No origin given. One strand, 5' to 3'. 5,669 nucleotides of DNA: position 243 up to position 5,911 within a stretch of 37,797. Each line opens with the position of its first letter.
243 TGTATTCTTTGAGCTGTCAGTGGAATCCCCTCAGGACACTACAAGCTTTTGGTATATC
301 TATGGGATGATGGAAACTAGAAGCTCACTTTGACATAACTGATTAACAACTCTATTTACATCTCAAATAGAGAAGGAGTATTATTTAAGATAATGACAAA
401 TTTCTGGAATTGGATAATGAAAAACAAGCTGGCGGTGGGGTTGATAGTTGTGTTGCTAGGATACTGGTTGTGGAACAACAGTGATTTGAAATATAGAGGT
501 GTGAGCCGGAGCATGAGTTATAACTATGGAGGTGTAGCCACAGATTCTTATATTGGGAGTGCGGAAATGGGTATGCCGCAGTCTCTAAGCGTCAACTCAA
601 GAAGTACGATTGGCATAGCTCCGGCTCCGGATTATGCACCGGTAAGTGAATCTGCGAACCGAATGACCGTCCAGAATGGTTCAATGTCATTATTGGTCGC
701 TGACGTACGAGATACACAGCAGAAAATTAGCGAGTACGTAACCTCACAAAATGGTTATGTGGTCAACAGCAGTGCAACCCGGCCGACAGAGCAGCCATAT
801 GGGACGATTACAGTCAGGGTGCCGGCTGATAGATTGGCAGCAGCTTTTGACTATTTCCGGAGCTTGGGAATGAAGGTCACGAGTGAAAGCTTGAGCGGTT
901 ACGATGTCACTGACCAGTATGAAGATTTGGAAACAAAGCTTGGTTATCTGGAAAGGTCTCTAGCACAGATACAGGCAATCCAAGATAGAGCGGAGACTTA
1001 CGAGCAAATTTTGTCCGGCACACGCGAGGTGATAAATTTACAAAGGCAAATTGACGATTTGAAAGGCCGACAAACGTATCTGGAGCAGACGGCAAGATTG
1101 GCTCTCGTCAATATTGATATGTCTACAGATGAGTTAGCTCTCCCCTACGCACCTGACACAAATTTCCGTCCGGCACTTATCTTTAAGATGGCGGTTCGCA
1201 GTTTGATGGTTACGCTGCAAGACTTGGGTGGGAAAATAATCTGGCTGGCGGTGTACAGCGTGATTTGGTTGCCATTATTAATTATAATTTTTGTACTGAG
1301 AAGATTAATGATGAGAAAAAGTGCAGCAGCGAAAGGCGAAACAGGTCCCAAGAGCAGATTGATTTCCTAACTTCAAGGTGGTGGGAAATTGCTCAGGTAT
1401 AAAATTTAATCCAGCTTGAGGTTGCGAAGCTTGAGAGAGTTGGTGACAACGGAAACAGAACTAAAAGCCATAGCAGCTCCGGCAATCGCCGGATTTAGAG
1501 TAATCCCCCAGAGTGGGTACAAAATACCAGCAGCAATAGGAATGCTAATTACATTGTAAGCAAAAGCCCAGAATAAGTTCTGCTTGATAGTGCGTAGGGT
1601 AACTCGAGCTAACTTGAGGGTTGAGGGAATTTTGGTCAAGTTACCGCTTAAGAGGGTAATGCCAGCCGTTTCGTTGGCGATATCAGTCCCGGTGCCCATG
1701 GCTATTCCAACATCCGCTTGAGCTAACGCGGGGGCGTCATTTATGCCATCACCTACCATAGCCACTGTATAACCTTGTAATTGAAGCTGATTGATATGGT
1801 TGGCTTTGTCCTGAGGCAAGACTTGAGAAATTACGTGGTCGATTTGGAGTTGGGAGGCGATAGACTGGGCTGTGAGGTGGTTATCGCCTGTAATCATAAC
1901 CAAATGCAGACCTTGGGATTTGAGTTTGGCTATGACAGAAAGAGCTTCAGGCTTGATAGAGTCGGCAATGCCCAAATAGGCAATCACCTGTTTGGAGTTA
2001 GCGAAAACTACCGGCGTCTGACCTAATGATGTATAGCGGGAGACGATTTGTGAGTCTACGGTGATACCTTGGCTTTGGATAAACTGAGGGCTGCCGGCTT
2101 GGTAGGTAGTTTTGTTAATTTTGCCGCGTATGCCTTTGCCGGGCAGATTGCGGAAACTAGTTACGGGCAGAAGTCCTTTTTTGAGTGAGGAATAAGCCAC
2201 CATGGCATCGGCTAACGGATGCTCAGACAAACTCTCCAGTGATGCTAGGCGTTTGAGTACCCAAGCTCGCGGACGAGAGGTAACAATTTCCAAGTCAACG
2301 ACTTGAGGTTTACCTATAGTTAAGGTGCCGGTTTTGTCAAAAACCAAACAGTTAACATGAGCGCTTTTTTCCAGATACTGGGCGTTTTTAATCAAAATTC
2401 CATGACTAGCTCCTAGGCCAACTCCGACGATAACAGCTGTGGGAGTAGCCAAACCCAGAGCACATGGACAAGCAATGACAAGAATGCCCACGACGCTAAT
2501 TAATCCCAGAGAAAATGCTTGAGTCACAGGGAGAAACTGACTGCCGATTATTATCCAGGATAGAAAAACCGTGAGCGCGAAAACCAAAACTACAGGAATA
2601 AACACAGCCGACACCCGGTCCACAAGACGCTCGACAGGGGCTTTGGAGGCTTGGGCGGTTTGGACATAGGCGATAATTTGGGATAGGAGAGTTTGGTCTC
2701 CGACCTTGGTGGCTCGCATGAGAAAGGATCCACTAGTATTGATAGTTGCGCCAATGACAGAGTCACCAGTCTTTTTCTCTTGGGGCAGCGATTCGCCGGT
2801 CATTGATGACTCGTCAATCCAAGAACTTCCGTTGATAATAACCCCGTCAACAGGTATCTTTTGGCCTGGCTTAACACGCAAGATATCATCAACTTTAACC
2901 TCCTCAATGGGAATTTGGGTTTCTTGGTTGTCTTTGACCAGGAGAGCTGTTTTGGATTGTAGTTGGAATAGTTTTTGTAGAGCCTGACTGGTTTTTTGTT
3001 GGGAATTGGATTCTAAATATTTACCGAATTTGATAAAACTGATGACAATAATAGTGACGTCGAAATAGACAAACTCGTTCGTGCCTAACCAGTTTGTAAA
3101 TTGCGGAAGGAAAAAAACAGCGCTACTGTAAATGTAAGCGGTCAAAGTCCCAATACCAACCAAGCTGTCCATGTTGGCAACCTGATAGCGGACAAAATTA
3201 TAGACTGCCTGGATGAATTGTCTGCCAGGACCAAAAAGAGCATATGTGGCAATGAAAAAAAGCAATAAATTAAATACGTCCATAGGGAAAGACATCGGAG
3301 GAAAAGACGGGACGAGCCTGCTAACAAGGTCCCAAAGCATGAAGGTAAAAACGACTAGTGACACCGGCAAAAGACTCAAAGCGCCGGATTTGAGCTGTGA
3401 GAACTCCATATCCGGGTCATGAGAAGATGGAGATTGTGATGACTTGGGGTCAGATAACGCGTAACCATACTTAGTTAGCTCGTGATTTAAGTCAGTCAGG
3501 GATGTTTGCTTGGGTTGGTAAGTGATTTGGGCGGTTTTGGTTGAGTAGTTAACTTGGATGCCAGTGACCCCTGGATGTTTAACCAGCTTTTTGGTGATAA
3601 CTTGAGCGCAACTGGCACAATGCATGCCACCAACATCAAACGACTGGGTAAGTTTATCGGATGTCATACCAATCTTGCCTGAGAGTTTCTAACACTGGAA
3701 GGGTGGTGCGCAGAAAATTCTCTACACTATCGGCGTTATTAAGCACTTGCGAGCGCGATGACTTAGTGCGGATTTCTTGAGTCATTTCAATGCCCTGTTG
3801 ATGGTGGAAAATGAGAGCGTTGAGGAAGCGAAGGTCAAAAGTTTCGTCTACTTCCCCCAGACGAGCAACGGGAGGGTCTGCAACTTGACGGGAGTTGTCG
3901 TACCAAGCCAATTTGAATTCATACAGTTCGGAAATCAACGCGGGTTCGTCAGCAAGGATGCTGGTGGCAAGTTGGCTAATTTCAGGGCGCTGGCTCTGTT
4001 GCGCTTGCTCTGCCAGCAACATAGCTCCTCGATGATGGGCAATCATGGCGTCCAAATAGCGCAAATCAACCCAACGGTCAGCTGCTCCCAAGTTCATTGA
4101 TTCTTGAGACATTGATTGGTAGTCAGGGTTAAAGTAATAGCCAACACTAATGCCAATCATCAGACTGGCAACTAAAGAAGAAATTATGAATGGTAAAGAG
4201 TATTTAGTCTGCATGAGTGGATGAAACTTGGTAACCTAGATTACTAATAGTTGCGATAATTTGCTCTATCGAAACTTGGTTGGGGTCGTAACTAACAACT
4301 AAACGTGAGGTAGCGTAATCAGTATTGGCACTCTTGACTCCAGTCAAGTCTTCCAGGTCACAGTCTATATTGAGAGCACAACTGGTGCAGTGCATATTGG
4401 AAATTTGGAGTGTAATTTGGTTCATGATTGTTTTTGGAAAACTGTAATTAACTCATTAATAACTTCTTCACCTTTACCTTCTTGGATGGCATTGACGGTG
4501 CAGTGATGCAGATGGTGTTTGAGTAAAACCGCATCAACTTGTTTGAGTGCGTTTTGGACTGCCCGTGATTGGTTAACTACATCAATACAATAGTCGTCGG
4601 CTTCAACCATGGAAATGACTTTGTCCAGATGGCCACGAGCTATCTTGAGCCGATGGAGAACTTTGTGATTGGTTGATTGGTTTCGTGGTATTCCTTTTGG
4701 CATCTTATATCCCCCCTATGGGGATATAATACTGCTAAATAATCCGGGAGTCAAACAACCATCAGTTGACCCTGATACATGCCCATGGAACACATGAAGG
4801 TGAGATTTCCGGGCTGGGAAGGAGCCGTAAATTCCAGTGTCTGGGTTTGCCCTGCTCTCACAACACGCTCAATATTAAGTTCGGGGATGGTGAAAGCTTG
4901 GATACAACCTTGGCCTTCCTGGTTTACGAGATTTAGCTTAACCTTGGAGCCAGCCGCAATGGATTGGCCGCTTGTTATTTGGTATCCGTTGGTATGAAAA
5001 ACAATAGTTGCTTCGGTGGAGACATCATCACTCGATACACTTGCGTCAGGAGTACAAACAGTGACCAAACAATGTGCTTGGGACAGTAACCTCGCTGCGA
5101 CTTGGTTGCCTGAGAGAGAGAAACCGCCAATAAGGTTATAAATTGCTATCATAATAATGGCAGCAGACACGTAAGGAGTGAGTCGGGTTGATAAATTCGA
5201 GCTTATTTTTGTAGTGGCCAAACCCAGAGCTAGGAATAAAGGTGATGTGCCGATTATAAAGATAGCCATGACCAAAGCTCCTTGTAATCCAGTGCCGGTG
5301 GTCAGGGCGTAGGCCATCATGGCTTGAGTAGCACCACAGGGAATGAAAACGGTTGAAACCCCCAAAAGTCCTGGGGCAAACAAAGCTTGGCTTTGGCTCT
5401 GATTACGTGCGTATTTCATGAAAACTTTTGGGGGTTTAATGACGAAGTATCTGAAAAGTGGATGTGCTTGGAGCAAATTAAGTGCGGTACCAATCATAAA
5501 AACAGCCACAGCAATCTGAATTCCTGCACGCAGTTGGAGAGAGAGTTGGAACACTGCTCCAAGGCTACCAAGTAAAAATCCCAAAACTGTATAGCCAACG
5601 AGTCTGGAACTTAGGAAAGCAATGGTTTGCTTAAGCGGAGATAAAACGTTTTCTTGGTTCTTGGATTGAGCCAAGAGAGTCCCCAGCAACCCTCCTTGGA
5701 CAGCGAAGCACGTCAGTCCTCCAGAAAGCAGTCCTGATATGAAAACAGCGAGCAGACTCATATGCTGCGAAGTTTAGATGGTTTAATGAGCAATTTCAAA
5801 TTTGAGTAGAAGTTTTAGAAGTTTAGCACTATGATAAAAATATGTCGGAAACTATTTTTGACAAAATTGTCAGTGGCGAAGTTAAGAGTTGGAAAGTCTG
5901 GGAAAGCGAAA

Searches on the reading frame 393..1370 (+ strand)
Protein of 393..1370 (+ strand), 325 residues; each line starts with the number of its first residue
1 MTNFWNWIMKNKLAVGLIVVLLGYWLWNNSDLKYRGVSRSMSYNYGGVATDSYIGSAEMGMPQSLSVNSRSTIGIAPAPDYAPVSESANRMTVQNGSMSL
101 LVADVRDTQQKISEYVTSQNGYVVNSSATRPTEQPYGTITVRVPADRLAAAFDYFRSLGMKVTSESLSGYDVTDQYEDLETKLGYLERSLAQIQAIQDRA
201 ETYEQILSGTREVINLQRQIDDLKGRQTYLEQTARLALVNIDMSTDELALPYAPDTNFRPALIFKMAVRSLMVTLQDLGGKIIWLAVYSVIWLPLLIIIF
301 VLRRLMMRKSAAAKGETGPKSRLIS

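Call 9: search_protein_families(library=pfam, proteins=[window:393-1370:+], max_evalue=0.01)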
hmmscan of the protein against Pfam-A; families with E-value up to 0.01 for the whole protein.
window:393-1370:+ (325 aa): 1 family
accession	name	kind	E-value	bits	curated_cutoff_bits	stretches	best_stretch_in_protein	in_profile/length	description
PF14257.11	DUF4349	-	8.4e-37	127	27.7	1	90-302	1-211/213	Domain of unknown function (DUF4349)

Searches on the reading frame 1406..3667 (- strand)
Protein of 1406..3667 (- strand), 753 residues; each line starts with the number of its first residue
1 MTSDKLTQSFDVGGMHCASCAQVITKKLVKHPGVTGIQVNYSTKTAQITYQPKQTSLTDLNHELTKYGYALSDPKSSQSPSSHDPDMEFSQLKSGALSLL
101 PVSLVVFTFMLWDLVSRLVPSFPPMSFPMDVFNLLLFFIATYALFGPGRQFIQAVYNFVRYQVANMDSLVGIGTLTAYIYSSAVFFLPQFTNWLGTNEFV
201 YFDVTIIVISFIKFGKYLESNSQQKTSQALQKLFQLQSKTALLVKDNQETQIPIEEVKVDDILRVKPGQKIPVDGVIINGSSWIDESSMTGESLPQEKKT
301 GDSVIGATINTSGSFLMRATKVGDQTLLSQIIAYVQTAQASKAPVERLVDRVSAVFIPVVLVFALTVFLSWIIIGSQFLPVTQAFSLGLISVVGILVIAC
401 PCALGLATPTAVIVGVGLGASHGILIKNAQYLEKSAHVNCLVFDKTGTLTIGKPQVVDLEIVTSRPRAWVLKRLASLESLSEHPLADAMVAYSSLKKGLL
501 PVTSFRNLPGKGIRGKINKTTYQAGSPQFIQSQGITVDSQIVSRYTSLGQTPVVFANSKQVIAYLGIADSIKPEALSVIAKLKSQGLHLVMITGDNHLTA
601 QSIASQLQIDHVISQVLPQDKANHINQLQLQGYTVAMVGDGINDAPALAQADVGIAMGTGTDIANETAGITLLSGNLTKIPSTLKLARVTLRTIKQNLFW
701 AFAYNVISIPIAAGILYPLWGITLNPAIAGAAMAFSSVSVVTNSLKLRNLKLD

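Call 9: search_protein_families(library=pfam, proteins=[window:1406-3667:-], max_evalue=0.01)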
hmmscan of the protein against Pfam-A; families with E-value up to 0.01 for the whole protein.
window:1406-3667:- (753 aa): 6 families
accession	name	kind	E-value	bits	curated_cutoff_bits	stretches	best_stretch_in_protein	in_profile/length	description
PF00122.25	E1-E2_ATPase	-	1.3e-54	184.9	28.1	1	236-420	2-179/181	E1-E2 ATPase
PF00702.32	Hydrolase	-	1.3e-32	114.2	26.4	1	439-652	2-191/191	haloacid dehalogenase-like hydrolase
PF00403.32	HMA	-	4.9e-14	52.9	24.8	1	10-69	2-61/62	Heavy-metal-associated domain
PF08282.18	Hydrolase_3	-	3.4e-08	34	20.9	1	625-670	196-241/255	haloacid dehalogenase-like hydrolase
PF12710.13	HAD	-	1.1e-05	26.3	27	1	571-648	86-188/189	haloacid dehalogenase-like hydrolase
PF13419.12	HAD_2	-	0.00097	19.7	23.8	1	573-653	82-173/178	Haloacid dehalogenase-like hydrolase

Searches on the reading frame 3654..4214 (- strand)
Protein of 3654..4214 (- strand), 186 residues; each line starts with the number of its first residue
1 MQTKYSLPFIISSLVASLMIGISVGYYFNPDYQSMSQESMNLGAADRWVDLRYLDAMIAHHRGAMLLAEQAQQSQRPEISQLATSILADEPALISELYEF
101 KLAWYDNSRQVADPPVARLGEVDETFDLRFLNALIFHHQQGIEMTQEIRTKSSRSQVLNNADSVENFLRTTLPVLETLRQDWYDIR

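Call 9: search_protein_families(library=pfam, proteins=[window:3654-4214:-], max_evalue=0.01)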
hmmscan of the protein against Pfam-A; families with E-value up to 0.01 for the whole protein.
window:3654-4214:- (186 aa): 2 families
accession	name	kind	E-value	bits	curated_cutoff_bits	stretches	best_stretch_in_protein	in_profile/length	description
PF03713.19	DUF305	-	3e-20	73.3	27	3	35-97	82-147/151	Domain of unknown function (DUF305)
PF13628.12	DUF4142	-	7.2e-06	26.7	27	0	123-177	83-130/138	Domain of unknown function (DUF4142)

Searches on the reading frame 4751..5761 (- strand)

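Call 9: search_protein_families(library=pfam, proteins=[window:4751-5761:-], max_evalue=0.01)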
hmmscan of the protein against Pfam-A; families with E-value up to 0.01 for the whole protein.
window:4751-5761:- (336 aa): 2 families
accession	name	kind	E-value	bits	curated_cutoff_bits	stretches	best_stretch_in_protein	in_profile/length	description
PF13386.12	DsbD_2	-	6.3e-28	98.5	24.9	1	6-208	2-199/199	Cytochrome C biogenesis protein transmembrane region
PF13473.12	Cupredoxin_1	-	3e-10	40.5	27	1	248-335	20-104/104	Cupredoxin-like domain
